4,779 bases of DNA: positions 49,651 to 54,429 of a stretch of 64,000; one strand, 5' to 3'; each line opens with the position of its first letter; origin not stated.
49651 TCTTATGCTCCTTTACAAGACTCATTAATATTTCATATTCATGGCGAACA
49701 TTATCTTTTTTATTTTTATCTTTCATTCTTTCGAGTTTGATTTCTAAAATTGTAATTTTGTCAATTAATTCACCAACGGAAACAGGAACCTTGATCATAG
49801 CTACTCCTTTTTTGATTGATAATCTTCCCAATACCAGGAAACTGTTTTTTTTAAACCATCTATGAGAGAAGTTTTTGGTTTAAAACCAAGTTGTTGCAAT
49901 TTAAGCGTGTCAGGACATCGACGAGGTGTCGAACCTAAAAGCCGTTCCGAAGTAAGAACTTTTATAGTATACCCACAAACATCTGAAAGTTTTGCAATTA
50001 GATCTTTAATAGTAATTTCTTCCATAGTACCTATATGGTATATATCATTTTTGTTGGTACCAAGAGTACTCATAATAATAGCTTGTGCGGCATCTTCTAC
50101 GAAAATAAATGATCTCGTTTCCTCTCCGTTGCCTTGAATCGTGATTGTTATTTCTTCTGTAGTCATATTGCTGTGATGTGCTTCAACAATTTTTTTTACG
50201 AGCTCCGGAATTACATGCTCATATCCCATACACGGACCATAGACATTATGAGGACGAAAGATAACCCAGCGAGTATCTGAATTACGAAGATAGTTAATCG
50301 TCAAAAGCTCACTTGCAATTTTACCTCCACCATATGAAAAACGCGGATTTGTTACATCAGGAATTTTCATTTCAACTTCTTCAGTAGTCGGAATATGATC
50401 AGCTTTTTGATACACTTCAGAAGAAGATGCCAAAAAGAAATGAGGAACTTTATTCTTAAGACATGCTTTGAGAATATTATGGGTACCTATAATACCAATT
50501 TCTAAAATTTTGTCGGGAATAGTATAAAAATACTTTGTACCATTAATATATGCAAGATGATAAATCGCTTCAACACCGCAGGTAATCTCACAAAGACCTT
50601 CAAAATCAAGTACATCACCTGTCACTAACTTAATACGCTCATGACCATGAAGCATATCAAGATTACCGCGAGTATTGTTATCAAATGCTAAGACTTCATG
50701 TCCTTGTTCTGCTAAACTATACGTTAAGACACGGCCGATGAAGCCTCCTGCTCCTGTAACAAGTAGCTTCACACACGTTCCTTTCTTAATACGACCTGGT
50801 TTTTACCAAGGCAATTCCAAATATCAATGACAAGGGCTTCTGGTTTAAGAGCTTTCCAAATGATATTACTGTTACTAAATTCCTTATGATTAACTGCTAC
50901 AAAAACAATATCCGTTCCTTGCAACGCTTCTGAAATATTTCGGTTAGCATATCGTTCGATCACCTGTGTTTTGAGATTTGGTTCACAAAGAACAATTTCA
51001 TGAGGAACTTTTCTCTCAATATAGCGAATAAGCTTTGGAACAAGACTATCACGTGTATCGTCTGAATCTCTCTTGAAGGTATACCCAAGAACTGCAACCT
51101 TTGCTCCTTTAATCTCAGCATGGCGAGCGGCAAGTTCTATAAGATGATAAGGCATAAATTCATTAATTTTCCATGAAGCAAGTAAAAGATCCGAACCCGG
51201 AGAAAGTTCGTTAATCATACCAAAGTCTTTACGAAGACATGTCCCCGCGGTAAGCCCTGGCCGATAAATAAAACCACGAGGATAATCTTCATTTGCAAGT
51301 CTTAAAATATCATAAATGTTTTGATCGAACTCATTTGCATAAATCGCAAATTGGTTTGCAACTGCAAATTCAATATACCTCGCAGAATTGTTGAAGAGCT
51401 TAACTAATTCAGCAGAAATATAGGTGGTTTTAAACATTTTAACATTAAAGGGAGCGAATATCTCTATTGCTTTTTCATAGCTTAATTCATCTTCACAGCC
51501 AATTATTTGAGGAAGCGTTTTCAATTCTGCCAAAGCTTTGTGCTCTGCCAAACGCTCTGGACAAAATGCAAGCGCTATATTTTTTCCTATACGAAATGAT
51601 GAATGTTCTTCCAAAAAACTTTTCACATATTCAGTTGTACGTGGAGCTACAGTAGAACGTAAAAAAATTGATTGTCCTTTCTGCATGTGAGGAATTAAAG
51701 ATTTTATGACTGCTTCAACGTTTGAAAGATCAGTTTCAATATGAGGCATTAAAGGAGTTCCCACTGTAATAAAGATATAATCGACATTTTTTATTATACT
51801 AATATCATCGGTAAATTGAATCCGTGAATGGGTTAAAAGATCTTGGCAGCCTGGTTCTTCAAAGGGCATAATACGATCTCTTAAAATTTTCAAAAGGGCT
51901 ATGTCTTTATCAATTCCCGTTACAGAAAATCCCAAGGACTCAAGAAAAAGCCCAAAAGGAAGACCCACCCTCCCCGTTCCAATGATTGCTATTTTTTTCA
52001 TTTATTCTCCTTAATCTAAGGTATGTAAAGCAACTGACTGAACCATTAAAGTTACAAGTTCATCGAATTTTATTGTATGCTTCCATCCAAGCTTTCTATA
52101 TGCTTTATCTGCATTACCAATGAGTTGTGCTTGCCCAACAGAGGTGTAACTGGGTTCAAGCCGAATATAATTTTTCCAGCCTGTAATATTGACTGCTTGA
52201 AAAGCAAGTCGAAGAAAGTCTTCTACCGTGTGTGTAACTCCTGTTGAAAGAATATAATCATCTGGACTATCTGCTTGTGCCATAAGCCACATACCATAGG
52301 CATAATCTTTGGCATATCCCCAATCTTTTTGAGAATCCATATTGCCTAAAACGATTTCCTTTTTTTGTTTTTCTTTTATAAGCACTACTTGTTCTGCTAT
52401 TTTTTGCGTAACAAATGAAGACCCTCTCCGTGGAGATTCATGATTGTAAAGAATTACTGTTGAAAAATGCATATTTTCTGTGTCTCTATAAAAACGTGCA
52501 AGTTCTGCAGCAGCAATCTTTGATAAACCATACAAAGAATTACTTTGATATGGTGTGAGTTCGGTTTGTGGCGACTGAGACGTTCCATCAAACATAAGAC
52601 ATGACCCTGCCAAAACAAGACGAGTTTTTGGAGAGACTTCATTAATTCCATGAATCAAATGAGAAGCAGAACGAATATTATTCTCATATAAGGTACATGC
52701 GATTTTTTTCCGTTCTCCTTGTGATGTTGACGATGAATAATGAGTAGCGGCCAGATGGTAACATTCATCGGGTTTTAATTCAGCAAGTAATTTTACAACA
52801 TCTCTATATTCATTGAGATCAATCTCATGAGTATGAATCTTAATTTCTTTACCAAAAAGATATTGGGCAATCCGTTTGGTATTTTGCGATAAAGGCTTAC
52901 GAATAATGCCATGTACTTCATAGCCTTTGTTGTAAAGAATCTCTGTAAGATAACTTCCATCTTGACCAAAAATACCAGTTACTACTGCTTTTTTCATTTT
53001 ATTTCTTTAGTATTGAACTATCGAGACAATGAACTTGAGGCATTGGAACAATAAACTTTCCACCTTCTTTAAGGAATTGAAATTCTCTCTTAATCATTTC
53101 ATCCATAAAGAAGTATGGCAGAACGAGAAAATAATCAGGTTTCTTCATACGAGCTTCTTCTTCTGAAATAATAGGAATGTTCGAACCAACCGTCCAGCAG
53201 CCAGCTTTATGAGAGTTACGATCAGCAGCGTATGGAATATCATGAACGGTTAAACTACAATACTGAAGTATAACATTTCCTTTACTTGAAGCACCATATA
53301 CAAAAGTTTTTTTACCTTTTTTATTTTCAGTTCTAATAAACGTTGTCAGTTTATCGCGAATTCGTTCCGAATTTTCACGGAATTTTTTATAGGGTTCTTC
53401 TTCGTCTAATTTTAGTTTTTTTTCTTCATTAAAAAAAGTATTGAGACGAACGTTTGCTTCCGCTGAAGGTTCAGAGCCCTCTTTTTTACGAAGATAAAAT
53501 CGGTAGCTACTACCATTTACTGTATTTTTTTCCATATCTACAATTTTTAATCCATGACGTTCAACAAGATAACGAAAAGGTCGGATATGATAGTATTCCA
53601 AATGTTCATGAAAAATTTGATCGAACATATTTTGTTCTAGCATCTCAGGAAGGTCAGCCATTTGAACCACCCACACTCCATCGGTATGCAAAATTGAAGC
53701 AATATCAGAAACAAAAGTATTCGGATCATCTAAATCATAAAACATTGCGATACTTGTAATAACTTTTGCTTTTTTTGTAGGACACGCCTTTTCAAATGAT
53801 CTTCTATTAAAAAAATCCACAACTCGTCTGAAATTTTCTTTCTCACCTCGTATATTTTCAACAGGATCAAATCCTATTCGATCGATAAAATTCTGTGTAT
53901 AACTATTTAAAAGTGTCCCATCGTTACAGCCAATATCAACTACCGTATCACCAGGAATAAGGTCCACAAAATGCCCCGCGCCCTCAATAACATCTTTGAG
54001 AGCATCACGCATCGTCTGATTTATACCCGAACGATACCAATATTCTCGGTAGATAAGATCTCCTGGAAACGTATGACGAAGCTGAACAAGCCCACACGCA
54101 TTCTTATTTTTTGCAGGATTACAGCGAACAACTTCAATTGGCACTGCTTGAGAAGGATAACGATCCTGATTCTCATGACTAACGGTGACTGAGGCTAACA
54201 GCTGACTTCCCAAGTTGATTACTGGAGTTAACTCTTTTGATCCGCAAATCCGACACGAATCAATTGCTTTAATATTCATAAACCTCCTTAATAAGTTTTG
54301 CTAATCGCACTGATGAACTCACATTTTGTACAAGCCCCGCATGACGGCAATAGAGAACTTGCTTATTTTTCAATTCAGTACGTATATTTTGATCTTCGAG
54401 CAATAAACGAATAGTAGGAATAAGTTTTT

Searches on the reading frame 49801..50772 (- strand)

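Call 40: search_protein_families(library=ncbifam, proteins=[window:49801-50772:-], max_evalue=0.00001)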
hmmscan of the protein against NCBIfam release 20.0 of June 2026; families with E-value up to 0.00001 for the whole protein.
window:49801-50772:- (323 aa): 27 families (the best 25 are shown)
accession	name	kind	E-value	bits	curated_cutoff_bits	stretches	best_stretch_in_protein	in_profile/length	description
TIGR04180.1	EDH_00030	hypoth_equivalog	2.5e-42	144.9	475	1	4-277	2-267/297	NAD-dependent 4,6-dehydratase LegB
TIGR01181.1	dTDP_gluc_dehyt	equivalog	9.5e-35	120.2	365.1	1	2-320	1-317/321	dTDP-glucose 4,6-dehydratase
TIGR01179.1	galE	equivalog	4.7e-34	117.7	262.3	1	2-319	1-328/332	UDP-glucose 4-epimerase GalE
NF047922.1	GDPFucSynFcl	equivalog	3.8e-31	108.7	500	1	3-318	5-305/308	GDP-L-fucose synthase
TIGR02197.1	heptose_epim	equivalog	4.2e-22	78.7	274.6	1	3-268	1-262/316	ADP-glyceromanno-heptose 6-epimerase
NF042422.1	oxyalk_red_OleD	equivalog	3.9e-21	75.8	580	1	1-234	1-213/329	2-alkyl-3-oxoalkanoate reductase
NF008872.0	PRK11908.1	equivalog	3.1e-20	72.5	294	1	1-321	2-342/349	bifunctional UDP-4-keto-pentose/UDP-xylose synthase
NF007490.0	PRK10084.1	subfamily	4e-17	62.2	649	1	1-317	1-337/361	dTDP-glucose 4,6-dehydratase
TIGR03466.1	HpnA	hypoth_equivalog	3.6e-15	55.7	367.65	1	1-181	1-174/327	hopanoid-associated sugar epimerase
NF042423.1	oxyalk_red_Shew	equivalog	1.2e-14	54.2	580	1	2-238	10-223/331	2-alkyl-3-oxoalkanoate reductase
NF007956.0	PRK10675.1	subfamily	4.6e-13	49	394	1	1-315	1-328/338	UDP-glucose 4-epimerase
NF043036.1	ErythonDh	equivalog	4.8e-13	49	325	1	1-164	1-166/321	D-erythronate dehydrogenase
NF007582.0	PRK10217.1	equivalog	1.3e-12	47.5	698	1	2-316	3-333/355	dTDP-glucose 4,6-dehydratase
NF005998.1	PRK08125.1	equivalog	3.6e-12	45.5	777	1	2-261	317-580/649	bifunctional UDP-4-amino-4-deoxy-L-arabinose formyltransferase/UDP-glucuronic acid oxidase ArnA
TIGR01472.1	gmd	equivalog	1.4e-11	44.2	415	1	42-272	51-274/342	GDP-mannose 4,6-dehydratase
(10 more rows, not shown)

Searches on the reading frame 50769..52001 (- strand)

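Call 40: search_protein_families(library=ncbifam, proteins=[window:50769-52001:-], max_evalue=0.00001)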
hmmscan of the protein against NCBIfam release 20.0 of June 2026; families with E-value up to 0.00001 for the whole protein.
window:50769-52001:- (410 aa): 7 families
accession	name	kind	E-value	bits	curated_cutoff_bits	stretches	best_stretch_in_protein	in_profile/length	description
TIGR03026.1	NDP-sugDHase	subfamily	2.6e-84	283.4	189.8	1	2-396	1-413/413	nucleotide sugar dehydrogenase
NF040825.1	UDPMaNacDH_Arch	equivalog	1.9e-52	178.5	750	1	3-383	2-383/418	UDP-N-acetyl-D-mannosamine dehydrogenase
NF041297.1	UDPGDh_AglM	equivalog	4.1e-40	138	670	1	3-393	2-412/429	UDP-glucose 6-dehydrogenase AglM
NF008286.0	PRK11064.1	equivalog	4.8e-40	137.4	459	1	2-379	4-403/420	UDP-N-acetyl-D-mannosamine dehydrogenase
NF047673.2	TeichurnBiosyTuaD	equivalog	1.1e-34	120.3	700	1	1-401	1-417/439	UDP-glucose 6-dehydrogenase TuaD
NF011729.0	PRK15182.1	equivalog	1.7e-22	79.8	592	1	3-377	8-393/425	Vi polysaccharide biosynthesis UDP-N-acetylglucosamine C-6 dehydrogenase TviB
NF011631.0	PRK15057.1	equivalog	2.3e-15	56.6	757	1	3-367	2-364/388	UDP-glucose 6-dehydrogenase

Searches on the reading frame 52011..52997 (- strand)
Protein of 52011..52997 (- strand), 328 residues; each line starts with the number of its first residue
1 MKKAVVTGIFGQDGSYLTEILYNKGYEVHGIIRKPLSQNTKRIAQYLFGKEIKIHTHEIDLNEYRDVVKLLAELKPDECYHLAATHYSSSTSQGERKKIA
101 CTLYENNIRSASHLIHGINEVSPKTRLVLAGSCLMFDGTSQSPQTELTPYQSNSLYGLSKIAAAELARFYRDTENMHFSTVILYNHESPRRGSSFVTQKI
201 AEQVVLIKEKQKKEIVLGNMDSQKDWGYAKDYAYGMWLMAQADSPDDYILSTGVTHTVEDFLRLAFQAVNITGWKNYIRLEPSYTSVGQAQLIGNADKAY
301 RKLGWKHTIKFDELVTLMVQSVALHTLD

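Call 40: search_protein_families(library=ncbifam, proteins=[window:52011-52997:-], max_evalue=0.00001)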
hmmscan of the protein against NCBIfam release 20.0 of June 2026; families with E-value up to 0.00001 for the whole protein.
window:52011-52997:- (328 aa): 7 families
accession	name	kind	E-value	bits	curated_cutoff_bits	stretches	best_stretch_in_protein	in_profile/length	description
TIGR01472.1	gmd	equivalog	4.1e-75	253.1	415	1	2-320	1-336/342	GDP-mannose 4,6-dehydratase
TIGR04180.1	EDH_00030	hypoth_equivalog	4.2e-16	58.9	475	1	5-307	2-294/297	NAD-dependent 4,6-dehydratase LegB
TIGR01179.1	galE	equivalog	2.4e-14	52.9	262.3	1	5-183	3-171/332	UDP-glucose 4-epimerase GalE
TIGR01181.1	dTDP_gluc_dehyt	equivalog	4.9e-11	42.3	365.1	1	5-319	3-308/321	dTDP-glucose 4,6-dehydratase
TIGR02622.1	CDP_4_6_dhtase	equivalog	6.9e-09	35.3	278.45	1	2-319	5-327/352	CDP-glucose 4,6-dehydratase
NF007582.0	PRK10217.1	equivalog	5.7e-06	25.7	698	0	1-242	1-242/355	dTDP-glucose 4,6-dehydratase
NF041015.1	UDPsulfquin_syn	equivalog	6.9e-06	25.3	575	0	34-132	48-144/384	UDP-sulfoquinovose synthase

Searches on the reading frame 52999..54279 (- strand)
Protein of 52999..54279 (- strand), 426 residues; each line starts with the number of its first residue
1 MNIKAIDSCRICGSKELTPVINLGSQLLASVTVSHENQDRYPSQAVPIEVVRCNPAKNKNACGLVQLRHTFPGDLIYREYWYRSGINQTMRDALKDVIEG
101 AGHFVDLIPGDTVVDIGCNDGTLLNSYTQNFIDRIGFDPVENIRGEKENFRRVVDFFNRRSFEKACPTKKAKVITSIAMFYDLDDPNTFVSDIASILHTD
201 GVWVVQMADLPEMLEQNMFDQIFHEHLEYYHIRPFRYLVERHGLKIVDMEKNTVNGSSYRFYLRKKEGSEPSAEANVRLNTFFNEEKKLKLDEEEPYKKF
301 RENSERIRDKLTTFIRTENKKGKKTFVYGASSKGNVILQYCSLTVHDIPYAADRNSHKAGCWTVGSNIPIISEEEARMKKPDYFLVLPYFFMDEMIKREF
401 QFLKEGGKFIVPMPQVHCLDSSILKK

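Call 82: search_protein_families(library=pfam, proteins=[window:52999-54279:-], max_evalue=0.00001)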
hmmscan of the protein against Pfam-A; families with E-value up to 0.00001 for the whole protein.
window:52999-54279:- (426 aa): 3 families
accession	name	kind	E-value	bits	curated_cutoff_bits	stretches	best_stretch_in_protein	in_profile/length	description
PF08484.17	Methyltransf_14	-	1.6e-42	145.5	23.5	1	254-414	2-160/160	C-methyltransferase C-terminal domain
PF13489.12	Methyltransf_23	-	6.5e-17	62.2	27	1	107-247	20-162/164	Methyltransferase domain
PF08421.16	Methyltransf_13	-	2.9e-12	47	31.3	1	9-77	1-62/62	Putative zinc binding domain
